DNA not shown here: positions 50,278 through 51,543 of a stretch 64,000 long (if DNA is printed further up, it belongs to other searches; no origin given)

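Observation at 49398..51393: Low-GC two-gene islet: permuted N6/N4-type methyltransferase (HPPY motif IV) plus single-HKD PLD nuclease with a C-terminal winged-helix-like domain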

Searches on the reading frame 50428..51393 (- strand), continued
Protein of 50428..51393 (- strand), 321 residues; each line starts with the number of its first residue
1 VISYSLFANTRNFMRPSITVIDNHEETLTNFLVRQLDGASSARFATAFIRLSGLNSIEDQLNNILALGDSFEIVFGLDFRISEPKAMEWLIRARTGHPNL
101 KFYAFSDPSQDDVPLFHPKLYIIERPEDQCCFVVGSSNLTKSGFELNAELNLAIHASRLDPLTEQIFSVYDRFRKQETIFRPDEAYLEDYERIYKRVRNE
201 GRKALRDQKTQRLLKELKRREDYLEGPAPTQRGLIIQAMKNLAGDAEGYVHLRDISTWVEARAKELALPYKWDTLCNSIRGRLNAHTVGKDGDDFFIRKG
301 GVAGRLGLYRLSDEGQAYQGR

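Call 32: search_protein_families(library=pfam, proteins=[P0079, P0087, P0099, P0086, P0094, P0049, P0039, P0002], max_evalue=0.1)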
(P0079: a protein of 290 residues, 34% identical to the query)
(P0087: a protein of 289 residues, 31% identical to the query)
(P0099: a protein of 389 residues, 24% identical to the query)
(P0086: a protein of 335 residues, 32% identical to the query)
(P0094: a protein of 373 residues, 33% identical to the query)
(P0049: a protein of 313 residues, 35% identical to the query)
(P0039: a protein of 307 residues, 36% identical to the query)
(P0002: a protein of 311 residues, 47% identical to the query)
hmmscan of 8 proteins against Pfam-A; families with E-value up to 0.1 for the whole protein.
P0079 (290 aa): 2 families
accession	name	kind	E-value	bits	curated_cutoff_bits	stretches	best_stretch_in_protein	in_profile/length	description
PF17726.7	DpnI_C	-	1e-13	51.7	23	1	228-287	12-69/70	Dam-replacing HTH domain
PF13091.12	PLDc_2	-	1.8e-08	34.7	27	1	28-144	12-118/132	PLD-like domain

P0087 (289 aa): 2 families
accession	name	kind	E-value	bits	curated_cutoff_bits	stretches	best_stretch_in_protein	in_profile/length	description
PF17726.7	DpnI_C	-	1.9e-14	54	23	1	232-286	16-69/70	Dam-replacing HTH domain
PF13091.12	PLDc_2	-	1.2e-06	28.9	27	1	41-153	23-124/132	PLD-like domain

P0099 (389 aa): 2 families
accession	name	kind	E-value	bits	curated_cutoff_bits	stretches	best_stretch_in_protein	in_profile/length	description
PF13091.12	PLDc_2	-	9e-08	32.5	27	1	39-150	23-130/132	PLD-like domain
PF01878.24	EVE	-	1.3e-05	25.7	23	1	285-366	23-108/145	EVE domain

P0086 (335 aa): 4 families
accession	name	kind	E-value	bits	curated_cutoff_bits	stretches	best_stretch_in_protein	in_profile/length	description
PF13091.12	PLDc_2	-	6.6e-07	29.7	27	1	26-157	10-128/132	PLD-like domain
PF09565.16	RE_NgoFVII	-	0.00027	20.7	23.8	1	22-136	13-127/162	NgoFVII restriction endonuclease N-terminal PLD domain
PF13174.12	TPR_6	-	0.039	15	26.3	0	71-86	18-33/33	Tetratricopeptide repeat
PF23548.1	Zn_ribbon_FGT1_2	-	0.048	13.7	27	0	242-255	16-29/35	FORGETTER1 second zinc ribbon domain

P0094 (373 aa): 2 families
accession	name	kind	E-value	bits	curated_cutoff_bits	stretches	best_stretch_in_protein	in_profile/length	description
PF13091.12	PLDc_2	-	1.4e-08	35.1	27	1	33-142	9-116/132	PLD-like domain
PF09565.16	RE_NgoFVII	-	0.0034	17.1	23.8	1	103-147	92-138/162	NgoFVII restriction endonuclease N-terminal PLD domain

P0049 (313 aa): 2 families
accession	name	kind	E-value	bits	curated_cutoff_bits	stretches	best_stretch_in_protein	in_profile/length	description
PF13091.12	PLDc_2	-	2.1e-06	28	27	1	93-158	78-130/132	PLD-like domain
PF09565.16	RE_NgoFVII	-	0.00022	21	23.8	1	96-140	87-132/162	NgoFVII restriction endonuclease N-terminal PLD domain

P0039 (307 aa): 2 families
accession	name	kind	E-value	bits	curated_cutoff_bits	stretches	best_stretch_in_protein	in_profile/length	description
PF13091.12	PLDc_2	-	2.1e-11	44.3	27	1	21-144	5-120/132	PLD-like domain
PF09565.16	RE_NgoFVII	-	6.3e-06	26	23.8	1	17-147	9-140/162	NgoFVII restriction endonuclease N-terminal PLD domain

P0002 (311 aa): 2 families
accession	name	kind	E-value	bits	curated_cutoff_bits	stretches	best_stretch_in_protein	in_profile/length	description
PF13091.12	PLDc_2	-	4.2e-09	36.8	27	1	21-144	5-119/132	PLD-like domain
PF09565.16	RE_NgoFVII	-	0.00021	21.1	23.8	1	99-146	90-138/162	NgoFVII restriction endonuclease N-terminal PLD domain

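Call 35: predict_structure(alignment_id=A1)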
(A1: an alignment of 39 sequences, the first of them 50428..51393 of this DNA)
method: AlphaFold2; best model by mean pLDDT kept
length: 321 residues; sequences in the alignment: 39
mean_pLDDT: 91.1   pTM: 0.86
mean pLDDT of the five models: 91.1, 90.9, 90.8, 89.4, 88.8
residues with pLDDT >= 90: 258; 70-90: 40; 50-70: 16; < 50: 7
segments of 3 or more residues with pLDDT < 50: 1-6
pLDDT, mean of each block of 10 residues (from residue 1): 47 82 92 96 97 96 95 95 97 96 82 81 94 93 85 96 96 94 96 95 91 91 92 97 96 98 95 96 92 91 78 93 79
secondary structure, 60 per line:
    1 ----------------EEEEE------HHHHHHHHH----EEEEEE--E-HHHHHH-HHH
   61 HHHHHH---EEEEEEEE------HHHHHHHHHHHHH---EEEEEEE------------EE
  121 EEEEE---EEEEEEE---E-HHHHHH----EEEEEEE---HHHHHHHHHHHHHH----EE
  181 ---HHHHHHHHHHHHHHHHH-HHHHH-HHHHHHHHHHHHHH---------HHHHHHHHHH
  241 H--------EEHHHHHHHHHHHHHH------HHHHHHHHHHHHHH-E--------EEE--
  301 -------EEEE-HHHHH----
elements in order: E17-21 H28-36 E41-46 H51-56 H58-66 E70-77 H84-96 E100-106 E119-125 E129-135 H141-146 E151-157 H161-174 H184-200 H202-206 H208-221 H231-241 H252-265 H272-285 E296-298 E308-311 H313-317

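Call 41: find_encoding_contigs(protein=P0032, flank=5000, max_places=2)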
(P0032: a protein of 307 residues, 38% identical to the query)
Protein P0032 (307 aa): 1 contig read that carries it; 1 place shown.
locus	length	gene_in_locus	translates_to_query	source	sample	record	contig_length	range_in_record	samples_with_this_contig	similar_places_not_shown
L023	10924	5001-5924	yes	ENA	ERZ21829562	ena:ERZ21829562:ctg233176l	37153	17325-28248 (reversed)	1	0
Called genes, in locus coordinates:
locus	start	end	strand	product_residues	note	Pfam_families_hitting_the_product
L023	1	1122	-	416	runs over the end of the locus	PF00355:Rieske, PF19301:LigXa_C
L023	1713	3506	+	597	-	PF02776:TPP_enzyme_N, PF00205:TPP_enzyme_M, PF02775:TPP_enzyme_C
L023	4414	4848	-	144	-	-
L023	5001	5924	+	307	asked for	PF13091:PLDc_2 (weak)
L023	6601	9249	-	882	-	PF00521:DNA_topoisoIV, PF03989:DNA_gyraseA_C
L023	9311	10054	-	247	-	PF07722:Peptidase_C26, PF00117:GATase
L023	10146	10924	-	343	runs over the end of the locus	PF13500:AAA_26 (weak), PF07085:DRTGG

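Call 42: find_encoding_contigs(protein=P0049, flank=5000, max_places=2)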
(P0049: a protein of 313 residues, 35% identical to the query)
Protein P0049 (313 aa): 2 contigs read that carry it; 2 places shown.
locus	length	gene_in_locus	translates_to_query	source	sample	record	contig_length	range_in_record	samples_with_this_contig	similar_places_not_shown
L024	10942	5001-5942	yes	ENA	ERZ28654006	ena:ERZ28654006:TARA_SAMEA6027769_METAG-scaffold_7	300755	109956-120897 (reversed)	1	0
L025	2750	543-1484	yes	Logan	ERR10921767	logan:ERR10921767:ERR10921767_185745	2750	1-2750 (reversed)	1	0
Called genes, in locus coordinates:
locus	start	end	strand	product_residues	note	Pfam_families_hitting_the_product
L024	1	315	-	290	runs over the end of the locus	PF00561:Abhydrolase_1, PF12146:Hydrolase_4, PF12697:Abhydrolase_6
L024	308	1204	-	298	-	PF09754:PAC2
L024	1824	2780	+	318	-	PF00296:Bac_luciferase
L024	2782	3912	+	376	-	PF13378:MR_MLE_C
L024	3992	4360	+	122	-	PF22513:FitA-like_RHH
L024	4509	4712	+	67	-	PF01850:PIN (weak)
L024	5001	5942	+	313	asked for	PF13091:PLDc_2 (weak)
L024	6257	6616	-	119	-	PF01555:N6_N4_Mtase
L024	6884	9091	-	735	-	PF18072:FGAR-AT_linker, PF00586:AIRS, PF02769:AIRS_C, PF00586:AIRS, PF02769:AIRS_C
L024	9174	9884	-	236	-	PF13507:GATase_5, PF07685:GATase_3 (weak), PF01965:DJ-1_PfpI (weak)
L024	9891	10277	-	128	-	PF05942:PaREP1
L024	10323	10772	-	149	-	PF09424:YqeY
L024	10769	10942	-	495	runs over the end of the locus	PF00749:tRNA-synt_1c, PF19269:Anticodon_2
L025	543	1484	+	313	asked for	PF13091:PLDc_2 (weak)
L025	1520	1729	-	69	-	PF01555:N6_N4_Mtase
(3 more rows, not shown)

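Call 43: find_encoding_contigs(protein=P0057, flank=5000, max_places=2)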
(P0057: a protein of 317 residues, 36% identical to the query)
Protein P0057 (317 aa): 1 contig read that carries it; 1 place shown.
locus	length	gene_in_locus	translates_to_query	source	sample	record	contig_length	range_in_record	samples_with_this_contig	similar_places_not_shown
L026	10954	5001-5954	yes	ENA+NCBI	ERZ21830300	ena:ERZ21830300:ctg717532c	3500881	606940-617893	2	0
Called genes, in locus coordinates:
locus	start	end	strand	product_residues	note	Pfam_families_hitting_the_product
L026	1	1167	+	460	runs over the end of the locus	PF00890:FAD_binding_2 (faint), PF01134:GIDA (faint), PF01266:DAO (faint), PF07992:Pyr_redox_2, PF12831:FAD_oxidored (weak), PF13738:Pyr_redox_3, PF00070:Pyr_redox, PF02852:Pyr_redox_dim, +3 more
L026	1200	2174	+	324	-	PF00676:E1_dh, PF02775:TPP_enzyme_C (weak)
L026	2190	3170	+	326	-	PF02779:Transket_pyr, PF02780:Transketolase_C, PF17147:PFOR_II (faint)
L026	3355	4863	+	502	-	PF00364:Biotin_lipoyl, PF02817:E3_binding, PF00198:2-oxoacid_dh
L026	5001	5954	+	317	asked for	PF13091:PLDc_2 (weak)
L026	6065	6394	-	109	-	-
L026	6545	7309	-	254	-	PF05116:S6PP (weak), PF08282:Hydrolase_3, PF05116:S6PP, PF08282:Hydrolase_3, PF00702:Hydrolase (weak)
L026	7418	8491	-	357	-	PF01180:DHO_dh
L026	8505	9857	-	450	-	PF07508:Recombinase, PF13408:Zn_ribbon_recom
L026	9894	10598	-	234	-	PF24481:CT398_CC, PF02591:Zn_ribbon_9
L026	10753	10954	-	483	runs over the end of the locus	PF13433:Peripla_BP_5 (weak), PF13458:Peripla_BP_6, PF01094:ANF_receptor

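Call 44: find_encoding_contigs(protein=P0028, flank=5000, max_places=2)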
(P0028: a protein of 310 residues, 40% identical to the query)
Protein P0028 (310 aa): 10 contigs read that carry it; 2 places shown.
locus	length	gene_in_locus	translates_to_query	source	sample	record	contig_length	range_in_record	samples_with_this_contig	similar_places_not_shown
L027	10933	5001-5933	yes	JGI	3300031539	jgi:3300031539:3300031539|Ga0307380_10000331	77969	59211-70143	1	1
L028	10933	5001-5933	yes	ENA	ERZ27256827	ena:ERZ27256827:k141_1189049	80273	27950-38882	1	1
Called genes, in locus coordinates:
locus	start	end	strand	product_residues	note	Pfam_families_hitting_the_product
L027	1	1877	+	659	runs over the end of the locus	PF12228:DUF3604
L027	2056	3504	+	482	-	PF01523:PmbA_TldD_1st, PF19290:PmbA_TldD_2nd (weak), PF19289:PmbA_TldD_3rd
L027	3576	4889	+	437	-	PF19289:PmbA_TldD_3rd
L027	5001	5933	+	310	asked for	PF13091:PLDc_2 (weak)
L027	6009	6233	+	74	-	-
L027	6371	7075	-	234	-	PF00730:HhH-GPD, PF00633:HHH, PF10576:EndIII_4Fe-2S (faint)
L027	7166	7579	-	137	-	-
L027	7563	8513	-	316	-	-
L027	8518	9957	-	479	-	PF02470:MlaD, PF28544:Helical_needle (faint), PF27164:Aq_493_lipo (weak)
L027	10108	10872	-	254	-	PF00005:ABC_tran, PF13304:AAA_21 (faint)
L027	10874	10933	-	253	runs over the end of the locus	PF02405:MlaE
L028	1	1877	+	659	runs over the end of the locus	PF12228:DUF3604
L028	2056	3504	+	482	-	PF01523:PmbA_TldD_1st, PF19290:PmbA_TldD_2nd (weak), PF19289:PmbA_TldD_3rd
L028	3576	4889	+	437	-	PF19289:PmbA_TldD_3rd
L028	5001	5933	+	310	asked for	PF13091:PLDc_2 (weak)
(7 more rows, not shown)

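Call 102: search_protein_families(library=pfam, proteins=[L001:1680-2021:+, L001:3595-5214:+, L003:2-835:+, L003:2584-3693:-, L007:1315-2562:-, L007:2741-3604:+, L009:2092-2985:+, L011:6451-7167:+, L011:3713-4822:+, L006:1955-2395:-], max_evalue=0.001)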
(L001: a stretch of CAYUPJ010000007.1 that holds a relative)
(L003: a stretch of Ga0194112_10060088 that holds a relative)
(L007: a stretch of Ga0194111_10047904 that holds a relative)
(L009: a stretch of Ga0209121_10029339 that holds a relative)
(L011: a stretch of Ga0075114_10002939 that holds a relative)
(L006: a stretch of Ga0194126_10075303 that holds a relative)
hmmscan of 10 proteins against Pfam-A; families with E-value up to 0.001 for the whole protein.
L001:1680-2021:+ (114 aa): 0 families

L001:3595-5214:+ (540 aa): 2 families
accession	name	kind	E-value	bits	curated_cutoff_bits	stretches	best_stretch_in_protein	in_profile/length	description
PF01935.23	DUF87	-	2e-29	103.7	23.2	1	146-377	2-218/220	Helicase HerA, central domain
PF05872.18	HerA_C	-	0.00027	20.2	22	0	397-463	254-320/502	Helicase HerA-like C-terminal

L003:2-835:+ (278 aa): 0 families

L003:2584-3693:- (370 aa): 1 family
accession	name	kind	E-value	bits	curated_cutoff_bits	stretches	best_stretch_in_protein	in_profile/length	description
PF00723.27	Glyco_hydro_15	-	1.2e-28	100.6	22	1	6-310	5-340/427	Glycosyl hydrolases family 15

L007:1315-2562:- (416 aa): 4 families
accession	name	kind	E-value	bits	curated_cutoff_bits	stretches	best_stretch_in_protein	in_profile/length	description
PF13358.12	DDE_3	-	2.3e-23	83.1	28.6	1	211-386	2-145/146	DDE superfamily endonuclease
PF13565.12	HTH_32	-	1.1e-09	39.1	33.7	1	95-162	15-73/73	Homeodomain-like domain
PF13518.12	HTH_28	-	9e-06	26.1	25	1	35-71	2-38/52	Helix-turn-helix domain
PF13384.12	HTH_23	-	1.3e-05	25.3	24.6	1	34-71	6-43/50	Homeodomain-like domain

L007:2741-3604:+ (288 aa): 1 family
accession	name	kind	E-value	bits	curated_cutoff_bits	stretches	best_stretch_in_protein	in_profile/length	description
PF13391.12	HNH_2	-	3e-07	30.7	21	1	205-258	1-63/66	HNH endonuclease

L009:2092-2985:+ (298 aa): 2 families
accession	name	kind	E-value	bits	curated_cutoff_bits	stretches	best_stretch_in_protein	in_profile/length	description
PF06685.17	DUF1186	-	0.00011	22.3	22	1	123-232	94-204/247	Protein of unknown function (DUF1186)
PF13646.12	HEAT_2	-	0.00041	21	27.7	0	136-171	26-60/88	HEAT repeats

L011:6451-7167:+ (239 aa): 2 families
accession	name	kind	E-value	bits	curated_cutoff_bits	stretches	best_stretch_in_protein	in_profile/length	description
PF13646.12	HEAT_2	-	0.00034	21.3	27.7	0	110-151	24-62/88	HEAT repeats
PF03130.22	HEAT_PBS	-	0.00075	20.3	20.9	0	73-92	7-26/27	PBS lyase HEAT-like repeat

L011:3713-4822:+ (370 aa): 6 families
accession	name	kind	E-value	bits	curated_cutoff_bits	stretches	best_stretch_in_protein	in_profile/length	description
PF01262.27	AlaDh_PNT_C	-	9.4e-86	287.1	23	1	141-351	1-213/214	Alanine dehydrogenase/PNT, C-terminal domain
PF05222.21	AlaDh_PNT_N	-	1.8e-46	158.2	30.4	1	4-137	1-136/136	Alanine dehydrogenase/PNT, N-terminal domain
PF02826.25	2-Hacid_dh_C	-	1.9e-06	27.8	25.1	1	166-268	34-127/178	D-isomer specific 2-hydroxyacid dehydrogenase, NAD binding domain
PF02737.24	3HCDH_N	-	4.7e-05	23.8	22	1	171-220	2-51/180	3-hydroxyacyl-CoA dehydrogenase, NAD binding domain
PF07992.20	Pyr_redox_2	-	0.00048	20.1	26.1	1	167-200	141-174/291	Pyridine nucleotide-disulphide oxidoreductase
PF00070.33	Pyr_redox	-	0.00055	20.8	22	0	171-201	2-32/82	Pyridine nucleotide-disulphide oxidoreductase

L006:1955-2395:- (147 aa): 0 families
